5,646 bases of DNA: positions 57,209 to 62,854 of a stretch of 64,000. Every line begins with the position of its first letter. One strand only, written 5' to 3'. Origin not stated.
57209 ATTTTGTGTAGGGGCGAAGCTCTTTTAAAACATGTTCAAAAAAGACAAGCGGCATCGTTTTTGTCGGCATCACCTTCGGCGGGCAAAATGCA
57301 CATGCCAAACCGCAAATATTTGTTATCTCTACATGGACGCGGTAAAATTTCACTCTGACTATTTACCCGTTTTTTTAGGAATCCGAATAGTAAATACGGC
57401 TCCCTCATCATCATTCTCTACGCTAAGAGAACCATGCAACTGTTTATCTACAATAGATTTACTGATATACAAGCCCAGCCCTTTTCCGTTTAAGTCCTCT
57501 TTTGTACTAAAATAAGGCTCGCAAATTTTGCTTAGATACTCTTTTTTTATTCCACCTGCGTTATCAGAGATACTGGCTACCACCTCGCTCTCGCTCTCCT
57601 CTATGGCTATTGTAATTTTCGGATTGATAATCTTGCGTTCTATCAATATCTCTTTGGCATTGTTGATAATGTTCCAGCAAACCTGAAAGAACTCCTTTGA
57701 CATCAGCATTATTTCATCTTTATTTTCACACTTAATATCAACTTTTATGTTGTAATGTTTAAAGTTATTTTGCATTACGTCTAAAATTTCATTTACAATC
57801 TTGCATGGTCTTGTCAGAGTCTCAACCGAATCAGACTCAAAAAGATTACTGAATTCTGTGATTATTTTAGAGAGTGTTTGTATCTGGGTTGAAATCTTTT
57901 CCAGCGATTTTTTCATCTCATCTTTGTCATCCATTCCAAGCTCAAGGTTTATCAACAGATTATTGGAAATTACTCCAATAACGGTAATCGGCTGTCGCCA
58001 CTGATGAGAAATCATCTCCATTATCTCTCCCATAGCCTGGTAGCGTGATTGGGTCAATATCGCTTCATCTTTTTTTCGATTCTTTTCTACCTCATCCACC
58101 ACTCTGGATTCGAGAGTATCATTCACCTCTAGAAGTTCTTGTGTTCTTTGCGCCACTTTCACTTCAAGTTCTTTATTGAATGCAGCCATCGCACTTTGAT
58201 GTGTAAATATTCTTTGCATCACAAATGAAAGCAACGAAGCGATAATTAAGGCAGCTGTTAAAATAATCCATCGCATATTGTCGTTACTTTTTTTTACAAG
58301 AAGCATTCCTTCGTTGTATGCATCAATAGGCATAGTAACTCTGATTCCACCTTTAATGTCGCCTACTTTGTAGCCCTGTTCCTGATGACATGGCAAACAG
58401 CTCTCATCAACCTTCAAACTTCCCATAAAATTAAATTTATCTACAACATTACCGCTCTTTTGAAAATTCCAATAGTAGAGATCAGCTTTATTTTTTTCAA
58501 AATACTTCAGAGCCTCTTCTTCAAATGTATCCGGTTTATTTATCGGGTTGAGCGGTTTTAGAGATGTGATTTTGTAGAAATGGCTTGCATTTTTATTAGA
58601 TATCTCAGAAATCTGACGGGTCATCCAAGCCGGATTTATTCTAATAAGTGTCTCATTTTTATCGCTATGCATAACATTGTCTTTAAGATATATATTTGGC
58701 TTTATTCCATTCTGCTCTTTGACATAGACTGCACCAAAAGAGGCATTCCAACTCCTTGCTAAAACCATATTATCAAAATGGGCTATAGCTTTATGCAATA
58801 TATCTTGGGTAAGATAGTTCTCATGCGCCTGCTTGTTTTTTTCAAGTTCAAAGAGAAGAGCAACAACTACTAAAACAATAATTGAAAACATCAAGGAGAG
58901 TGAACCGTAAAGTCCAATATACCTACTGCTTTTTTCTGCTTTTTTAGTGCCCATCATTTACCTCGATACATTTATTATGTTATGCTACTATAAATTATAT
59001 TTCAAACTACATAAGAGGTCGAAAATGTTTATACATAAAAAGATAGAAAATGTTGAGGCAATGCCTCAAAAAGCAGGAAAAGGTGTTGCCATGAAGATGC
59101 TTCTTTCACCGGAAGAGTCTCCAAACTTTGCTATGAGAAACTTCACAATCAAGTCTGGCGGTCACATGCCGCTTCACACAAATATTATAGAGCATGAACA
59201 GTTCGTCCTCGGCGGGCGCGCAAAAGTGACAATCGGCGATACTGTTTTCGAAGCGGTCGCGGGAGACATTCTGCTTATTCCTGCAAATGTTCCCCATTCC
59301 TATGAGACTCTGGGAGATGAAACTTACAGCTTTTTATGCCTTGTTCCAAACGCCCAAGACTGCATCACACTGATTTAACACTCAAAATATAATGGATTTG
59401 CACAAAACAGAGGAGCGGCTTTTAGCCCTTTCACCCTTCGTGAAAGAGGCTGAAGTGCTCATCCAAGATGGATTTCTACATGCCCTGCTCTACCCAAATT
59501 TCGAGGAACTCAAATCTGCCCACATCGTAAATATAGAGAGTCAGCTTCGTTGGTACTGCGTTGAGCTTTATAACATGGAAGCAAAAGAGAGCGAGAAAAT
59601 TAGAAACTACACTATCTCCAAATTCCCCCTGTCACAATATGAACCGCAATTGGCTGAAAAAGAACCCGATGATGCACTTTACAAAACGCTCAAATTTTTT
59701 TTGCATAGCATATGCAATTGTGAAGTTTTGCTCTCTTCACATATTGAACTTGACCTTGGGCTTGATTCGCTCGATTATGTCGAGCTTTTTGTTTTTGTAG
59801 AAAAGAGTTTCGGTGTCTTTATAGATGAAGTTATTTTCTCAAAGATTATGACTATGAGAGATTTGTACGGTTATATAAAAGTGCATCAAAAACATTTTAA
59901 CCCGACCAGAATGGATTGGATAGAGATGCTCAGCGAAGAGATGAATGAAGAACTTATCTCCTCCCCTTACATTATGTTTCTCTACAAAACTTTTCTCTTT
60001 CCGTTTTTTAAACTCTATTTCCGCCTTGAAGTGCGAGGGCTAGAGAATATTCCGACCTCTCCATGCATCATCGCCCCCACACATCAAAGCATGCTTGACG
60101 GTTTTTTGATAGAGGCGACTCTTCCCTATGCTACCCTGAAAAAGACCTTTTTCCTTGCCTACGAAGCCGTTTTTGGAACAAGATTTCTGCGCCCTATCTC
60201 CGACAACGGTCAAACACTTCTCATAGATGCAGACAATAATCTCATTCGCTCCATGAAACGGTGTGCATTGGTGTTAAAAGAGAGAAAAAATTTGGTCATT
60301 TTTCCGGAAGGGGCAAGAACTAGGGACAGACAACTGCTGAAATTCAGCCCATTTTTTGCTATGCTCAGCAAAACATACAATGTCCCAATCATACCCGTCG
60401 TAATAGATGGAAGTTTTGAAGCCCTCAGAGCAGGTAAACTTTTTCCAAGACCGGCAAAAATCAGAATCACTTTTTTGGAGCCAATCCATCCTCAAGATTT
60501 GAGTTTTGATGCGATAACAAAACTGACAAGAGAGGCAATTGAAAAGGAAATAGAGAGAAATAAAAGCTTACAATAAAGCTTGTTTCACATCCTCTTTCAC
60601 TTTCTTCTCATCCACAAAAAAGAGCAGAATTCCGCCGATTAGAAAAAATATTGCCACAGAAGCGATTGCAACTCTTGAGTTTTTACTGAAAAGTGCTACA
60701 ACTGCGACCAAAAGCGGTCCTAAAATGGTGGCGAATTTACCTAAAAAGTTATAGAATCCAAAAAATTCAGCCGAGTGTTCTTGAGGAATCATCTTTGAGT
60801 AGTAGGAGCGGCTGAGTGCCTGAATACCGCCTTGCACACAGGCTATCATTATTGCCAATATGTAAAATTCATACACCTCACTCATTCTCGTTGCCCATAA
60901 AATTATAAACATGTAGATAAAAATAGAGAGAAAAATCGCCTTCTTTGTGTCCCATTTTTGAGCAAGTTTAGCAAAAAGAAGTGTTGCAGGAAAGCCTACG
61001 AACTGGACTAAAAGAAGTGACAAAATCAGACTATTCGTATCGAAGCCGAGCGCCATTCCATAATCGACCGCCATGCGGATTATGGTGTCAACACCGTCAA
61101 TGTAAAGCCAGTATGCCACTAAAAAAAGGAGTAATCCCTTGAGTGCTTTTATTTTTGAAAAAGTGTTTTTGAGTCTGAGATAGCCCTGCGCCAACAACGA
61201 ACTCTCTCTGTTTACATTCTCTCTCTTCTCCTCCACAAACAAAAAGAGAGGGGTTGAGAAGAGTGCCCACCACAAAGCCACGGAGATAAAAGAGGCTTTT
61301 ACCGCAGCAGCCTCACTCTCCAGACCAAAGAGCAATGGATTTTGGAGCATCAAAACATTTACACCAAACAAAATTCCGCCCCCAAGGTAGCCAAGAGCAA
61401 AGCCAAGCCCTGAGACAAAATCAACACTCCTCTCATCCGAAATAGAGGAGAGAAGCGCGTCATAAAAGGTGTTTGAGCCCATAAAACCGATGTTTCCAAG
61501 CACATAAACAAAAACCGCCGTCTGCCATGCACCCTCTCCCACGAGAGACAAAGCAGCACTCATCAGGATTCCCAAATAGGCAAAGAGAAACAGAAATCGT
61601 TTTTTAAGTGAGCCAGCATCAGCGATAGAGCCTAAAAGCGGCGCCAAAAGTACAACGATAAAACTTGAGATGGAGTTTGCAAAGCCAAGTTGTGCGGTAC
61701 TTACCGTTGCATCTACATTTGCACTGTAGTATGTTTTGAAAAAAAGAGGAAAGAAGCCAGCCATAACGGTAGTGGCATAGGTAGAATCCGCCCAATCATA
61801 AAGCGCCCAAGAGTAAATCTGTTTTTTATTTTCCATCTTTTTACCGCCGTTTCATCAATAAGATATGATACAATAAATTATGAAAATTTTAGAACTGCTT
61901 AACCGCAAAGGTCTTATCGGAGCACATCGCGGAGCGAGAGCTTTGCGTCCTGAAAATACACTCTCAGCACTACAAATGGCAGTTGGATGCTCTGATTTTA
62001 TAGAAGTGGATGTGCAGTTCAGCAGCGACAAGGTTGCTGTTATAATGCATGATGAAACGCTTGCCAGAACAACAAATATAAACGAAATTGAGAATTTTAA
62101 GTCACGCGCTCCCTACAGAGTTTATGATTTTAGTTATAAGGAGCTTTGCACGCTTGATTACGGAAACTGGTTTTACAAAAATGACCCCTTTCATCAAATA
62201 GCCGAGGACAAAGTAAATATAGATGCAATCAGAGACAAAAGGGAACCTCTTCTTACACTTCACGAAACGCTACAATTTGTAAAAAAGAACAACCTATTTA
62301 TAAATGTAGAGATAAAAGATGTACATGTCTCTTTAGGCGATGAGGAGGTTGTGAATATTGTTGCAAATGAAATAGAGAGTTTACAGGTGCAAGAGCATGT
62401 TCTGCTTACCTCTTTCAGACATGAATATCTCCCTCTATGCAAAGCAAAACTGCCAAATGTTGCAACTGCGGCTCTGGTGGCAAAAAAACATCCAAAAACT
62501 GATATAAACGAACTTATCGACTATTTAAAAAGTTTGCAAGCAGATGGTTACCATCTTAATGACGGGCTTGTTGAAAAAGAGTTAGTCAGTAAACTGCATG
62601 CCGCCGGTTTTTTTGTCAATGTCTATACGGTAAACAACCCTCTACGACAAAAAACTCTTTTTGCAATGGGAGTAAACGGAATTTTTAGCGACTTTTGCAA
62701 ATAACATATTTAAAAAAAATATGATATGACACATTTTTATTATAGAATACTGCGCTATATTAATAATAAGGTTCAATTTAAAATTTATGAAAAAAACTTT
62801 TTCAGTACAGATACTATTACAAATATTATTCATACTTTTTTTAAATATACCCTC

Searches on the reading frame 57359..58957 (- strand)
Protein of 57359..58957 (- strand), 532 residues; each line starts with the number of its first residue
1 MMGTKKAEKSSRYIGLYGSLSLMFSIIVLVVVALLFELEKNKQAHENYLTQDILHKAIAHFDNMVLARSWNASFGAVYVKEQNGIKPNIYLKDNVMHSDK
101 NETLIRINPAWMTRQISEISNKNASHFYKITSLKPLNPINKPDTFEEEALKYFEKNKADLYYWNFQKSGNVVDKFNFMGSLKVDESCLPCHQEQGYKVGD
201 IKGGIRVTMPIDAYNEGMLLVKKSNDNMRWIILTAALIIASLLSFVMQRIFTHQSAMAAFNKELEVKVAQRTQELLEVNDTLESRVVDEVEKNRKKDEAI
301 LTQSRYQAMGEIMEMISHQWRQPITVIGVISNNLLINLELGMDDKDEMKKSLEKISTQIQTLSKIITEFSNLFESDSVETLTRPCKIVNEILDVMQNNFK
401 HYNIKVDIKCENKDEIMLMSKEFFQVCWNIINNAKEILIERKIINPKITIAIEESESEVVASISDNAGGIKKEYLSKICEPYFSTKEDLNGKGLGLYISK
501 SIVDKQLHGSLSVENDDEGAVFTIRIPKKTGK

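Call 71: search_protein_families(library=pfam, proteins=[window:57359-58957:-], max_evalue=0.00001)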
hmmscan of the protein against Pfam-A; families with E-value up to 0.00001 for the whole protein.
window:57359-58957:- (532 aa): 2 families
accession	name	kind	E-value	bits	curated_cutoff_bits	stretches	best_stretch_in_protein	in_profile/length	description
PF11845.13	Tll0287-like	-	2.1e-20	74.1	24.1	1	87-210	32-144/144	Tll0287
PF02518.31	HATPase_c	-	5.9e-16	59.3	26.4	1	422-529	5-110/111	Histidine kinase-, DNA gyrase B-, and HSP90-like ATPase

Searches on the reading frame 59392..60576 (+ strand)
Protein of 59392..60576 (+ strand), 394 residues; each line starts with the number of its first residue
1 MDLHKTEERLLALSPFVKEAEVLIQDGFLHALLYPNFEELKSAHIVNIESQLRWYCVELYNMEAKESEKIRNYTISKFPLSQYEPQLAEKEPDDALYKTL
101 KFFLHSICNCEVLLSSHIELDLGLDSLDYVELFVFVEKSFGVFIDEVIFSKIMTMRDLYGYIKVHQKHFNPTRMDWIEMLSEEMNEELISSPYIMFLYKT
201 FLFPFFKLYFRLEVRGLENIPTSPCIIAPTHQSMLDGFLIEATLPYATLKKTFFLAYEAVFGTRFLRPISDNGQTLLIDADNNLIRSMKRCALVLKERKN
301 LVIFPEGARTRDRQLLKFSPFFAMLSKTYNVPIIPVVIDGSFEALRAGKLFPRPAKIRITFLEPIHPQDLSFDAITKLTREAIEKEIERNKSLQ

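Call 71: search_protein_families(library=pfam, proteins=[window:59392-60576:+], max_evalue=0.00001)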
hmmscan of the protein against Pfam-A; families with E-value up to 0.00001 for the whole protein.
window:59392-60576:+ (394 aa): 1 family
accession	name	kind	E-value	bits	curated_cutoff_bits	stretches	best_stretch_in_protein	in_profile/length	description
PF01553.26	Acyltransferase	-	8.7e-23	81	23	1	211-338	1-131/132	Acyltransferase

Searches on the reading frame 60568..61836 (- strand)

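Call 71: search_protein_families(library=pfam, proteins=[window:60568-61836:-], max_evalue=0.00001)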
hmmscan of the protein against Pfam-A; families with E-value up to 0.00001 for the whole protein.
window:60568-61836:- (422 aa): 2 families
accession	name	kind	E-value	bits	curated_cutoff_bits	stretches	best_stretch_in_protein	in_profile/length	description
PF11700.14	ATG22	-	6.2e-60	203.7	24.1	1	52-416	75-480/482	Vacuole effluxer Atg22 like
PF07690.21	MFS_1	-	4.6e-25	88.7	33.4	2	22-374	12-347/347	Major Facilitator Superfamily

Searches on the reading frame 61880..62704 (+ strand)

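Call 71: search_protein_families(library=pfam, proteins=[window:61880-62704:+], max_evalue=0.00001)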
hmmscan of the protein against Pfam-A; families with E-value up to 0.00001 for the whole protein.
window:61880-62704:+ (274 aa): 1 family
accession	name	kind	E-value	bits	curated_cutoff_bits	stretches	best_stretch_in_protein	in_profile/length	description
PF03009.23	GDPD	-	4.3e-44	151.9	23.6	1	16-272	1-241/244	Glycerophosphoryl diester phosphodiesterase family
